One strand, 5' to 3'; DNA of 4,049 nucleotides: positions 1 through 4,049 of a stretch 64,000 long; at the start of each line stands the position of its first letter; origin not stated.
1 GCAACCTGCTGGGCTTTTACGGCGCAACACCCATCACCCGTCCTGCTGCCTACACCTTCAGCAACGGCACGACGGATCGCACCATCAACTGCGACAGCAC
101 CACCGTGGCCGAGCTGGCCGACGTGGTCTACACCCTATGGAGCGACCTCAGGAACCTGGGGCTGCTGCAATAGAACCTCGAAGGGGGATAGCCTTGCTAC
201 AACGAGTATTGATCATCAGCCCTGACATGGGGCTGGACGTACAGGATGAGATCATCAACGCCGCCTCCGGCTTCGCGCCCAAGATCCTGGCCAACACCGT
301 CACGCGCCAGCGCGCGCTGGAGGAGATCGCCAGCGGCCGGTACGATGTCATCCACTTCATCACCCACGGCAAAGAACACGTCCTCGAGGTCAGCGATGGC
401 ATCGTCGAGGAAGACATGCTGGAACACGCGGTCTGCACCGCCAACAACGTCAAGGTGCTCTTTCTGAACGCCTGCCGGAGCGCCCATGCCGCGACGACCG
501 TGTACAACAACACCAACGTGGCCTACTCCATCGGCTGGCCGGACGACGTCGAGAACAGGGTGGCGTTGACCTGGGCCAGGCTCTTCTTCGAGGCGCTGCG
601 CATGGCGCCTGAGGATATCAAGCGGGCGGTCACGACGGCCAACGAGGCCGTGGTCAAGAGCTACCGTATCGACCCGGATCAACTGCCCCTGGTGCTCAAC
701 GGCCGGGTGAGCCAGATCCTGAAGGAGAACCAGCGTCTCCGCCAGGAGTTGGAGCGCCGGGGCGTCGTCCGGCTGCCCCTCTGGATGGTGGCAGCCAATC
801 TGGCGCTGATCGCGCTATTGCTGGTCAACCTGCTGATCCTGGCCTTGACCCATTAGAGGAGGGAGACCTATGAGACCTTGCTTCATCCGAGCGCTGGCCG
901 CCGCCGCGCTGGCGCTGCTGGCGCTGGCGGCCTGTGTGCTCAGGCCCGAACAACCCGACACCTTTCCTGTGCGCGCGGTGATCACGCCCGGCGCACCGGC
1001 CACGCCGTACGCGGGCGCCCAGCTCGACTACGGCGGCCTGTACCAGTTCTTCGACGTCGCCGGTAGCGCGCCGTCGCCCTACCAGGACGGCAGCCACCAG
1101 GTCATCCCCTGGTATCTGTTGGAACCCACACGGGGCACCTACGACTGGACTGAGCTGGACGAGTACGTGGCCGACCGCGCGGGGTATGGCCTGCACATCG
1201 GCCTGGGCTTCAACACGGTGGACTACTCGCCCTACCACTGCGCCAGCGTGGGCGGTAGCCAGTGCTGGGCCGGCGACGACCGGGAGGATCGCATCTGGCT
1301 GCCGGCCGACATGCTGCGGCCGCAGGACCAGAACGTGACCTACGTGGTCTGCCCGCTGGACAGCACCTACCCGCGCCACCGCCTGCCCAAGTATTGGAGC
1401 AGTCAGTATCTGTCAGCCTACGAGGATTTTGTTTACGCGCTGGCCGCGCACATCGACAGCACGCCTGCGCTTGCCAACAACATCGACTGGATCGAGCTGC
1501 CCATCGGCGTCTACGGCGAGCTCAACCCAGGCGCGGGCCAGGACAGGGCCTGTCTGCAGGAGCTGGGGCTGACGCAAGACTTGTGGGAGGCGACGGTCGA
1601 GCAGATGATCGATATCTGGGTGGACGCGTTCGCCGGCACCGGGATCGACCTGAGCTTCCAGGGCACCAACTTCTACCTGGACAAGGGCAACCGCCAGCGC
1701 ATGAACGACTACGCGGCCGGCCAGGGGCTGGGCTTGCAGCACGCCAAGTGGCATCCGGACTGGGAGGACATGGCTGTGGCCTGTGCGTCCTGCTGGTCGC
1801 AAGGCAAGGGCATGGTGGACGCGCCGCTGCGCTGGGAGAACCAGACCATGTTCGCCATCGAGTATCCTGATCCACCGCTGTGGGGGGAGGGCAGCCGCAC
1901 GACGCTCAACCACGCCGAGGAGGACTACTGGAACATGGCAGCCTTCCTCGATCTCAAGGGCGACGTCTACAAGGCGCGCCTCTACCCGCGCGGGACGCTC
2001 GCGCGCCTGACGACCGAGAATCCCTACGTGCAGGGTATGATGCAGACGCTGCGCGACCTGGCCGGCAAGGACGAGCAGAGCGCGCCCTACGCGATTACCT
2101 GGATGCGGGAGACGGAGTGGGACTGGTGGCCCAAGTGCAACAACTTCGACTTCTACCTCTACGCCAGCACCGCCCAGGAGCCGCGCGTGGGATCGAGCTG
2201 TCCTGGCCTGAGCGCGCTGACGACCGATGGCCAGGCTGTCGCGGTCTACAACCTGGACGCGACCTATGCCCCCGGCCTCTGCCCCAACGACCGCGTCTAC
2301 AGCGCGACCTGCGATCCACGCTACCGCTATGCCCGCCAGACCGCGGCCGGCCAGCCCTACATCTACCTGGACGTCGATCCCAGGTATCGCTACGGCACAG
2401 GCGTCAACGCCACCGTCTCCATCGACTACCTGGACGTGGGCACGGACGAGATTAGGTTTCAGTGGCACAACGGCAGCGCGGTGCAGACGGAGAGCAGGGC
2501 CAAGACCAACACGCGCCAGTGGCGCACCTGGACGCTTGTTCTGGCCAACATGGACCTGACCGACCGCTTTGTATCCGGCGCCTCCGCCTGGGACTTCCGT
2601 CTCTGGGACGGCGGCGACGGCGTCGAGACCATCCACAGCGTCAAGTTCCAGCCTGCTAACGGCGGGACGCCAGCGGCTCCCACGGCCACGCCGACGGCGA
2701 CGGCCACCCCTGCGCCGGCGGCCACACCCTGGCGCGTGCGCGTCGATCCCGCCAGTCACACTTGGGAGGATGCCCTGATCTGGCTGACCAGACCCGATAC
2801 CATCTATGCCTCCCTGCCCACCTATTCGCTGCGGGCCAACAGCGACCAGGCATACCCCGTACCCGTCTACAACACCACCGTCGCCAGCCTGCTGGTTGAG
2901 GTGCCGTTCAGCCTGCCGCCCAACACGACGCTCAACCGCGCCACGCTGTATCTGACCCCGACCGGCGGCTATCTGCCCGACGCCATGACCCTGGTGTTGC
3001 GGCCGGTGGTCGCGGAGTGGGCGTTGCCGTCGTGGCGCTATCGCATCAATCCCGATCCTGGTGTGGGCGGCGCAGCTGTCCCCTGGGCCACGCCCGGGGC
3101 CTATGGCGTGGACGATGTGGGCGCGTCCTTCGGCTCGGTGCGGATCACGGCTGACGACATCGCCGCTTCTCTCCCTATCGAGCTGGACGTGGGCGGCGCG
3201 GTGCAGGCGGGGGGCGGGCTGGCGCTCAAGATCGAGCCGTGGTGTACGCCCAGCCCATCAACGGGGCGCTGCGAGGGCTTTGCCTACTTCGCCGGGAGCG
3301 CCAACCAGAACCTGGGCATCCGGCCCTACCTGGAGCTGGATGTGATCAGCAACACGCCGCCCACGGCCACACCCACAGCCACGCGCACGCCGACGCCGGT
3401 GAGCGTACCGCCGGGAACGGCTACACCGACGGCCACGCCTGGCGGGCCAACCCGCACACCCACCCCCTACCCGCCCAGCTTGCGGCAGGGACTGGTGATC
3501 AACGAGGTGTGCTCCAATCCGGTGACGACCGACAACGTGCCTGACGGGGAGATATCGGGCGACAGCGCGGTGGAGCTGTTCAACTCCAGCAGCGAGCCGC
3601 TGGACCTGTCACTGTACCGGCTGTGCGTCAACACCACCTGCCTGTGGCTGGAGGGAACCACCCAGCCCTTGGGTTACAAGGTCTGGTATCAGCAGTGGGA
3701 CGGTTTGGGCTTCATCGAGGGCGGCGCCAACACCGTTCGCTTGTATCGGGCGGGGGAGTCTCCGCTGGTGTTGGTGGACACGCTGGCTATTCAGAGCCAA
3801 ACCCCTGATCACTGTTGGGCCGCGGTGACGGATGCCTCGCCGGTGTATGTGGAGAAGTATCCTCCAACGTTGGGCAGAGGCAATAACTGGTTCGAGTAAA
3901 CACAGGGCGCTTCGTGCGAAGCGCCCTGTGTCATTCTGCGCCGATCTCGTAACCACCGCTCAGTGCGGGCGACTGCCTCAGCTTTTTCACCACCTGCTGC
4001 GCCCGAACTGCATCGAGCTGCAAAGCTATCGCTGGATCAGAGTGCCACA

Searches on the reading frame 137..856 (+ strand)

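Call 4: search_protein_families(library=pfam, proteins=[window:137-856:+], max_evalue=0.01)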
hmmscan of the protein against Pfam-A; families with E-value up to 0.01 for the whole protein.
window:137-856:+ (239 aa): 1 family
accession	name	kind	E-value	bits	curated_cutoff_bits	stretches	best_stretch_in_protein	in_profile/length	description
PF12770.12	CHAT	-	0.00032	20.7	24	1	49-124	123-213/289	CHAT domain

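Call 5: search_protein_families(library=padloc, proteins=[window:137-856:+], max_evalue=0.001)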
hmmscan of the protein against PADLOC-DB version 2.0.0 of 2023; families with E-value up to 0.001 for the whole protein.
window:137-856:+ (239 aa): 0 families

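Call 11: search_protein_families(library=ncbifam, proteins=[window:137-856:+], max_evalue=0.01)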
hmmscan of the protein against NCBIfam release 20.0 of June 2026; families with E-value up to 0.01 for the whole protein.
window:137-856:+ (239 aa): 0 families

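Call 85: search_protein_families(library=phrogs, proteins=[window:137-856:+], max_evalue=0.001)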
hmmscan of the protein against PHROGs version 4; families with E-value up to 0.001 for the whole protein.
window:137-856:+ (239 aa): 0 families

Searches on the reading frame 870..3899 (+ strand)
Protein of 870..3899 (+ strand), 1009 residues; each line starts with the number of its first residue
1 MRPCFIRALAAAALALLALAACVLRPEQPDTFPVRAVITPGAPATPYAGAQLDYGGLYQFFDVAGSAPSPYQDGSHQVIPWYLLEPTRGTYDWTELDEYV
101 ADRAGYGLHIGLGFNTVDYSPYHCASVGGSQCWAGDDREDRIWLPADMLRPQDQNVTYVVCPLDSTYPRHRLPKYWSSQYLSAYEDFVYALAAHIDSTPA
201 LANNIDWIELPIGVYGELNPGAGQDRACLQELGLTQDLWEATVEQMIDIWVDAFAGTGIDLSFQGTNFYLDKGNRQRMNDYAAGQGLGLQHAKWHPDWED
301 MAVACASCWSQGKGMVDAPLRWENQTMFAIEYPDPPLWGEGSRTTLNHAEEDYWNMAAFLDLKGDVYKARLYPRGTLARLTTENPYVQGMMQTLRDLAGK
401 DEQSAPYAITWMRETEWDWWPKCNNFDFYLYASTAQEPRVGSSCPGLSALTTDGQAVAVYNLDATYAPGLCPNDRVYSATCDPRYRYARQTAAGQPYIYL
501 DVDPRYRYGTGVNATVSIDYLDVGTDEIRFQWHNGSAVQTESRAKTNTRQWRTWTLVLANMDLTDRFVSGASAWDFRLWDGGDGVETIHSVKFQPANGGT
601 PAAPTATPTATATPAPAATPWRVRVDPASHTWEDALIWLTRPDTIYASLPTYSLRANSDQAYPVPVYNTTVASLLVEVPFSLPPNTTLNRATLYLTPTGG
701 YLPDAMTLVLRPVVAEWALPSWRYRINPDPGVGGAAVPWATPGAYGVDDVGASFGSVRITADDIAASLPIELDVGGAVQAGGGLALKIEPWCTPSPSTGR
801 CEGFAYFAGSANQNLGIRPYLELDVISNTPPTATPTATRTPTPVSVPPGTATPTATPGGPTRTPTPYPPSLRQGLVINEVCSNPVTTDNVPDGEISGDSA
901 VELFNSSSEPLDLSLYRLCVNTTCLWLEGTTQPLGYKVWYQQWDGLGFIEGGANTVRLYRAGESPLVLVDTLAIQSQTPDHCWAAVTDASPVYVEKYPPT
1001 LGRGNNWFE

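Call 4: search_protein_families(library=pfam, proteins=[window:870-3899:+], max_evalue=0.01)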
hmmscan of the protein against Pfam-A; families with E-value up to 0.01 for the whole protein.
window:870-3899:+ (1009 aa): 1 family
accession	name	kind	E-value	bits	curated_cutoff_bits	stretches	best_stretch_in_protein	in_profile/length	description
PF00932.25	LTD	-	0.003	18.3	34.3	1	872-922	5-46/109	Lamin Tail Domain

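Call 5: search_protein_families(library=padloc, proteins=[window:870-3899:+], max_evalue=0.001)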
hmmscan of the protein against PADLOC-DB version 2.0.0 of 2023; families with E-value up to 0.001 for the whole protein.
window:870-3899:+ (1009 aa): 0 families

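Call 11: search_protein_families(library=ncbifam, proteins=[window:870-3899:+], max_evalue=0.01)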
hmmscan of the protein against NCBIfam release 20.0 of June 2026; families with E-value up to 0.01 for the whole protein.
window:870-3899:+ (1009 aa): 0 families

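Call 85: search_protein_families(library=phrogs, proteins=[window:870-3899:+], max_evalue=0.001)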
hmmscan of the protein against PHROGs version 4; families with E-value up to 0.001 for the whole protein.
window:870-3899:+ (1009 aa): 0 families
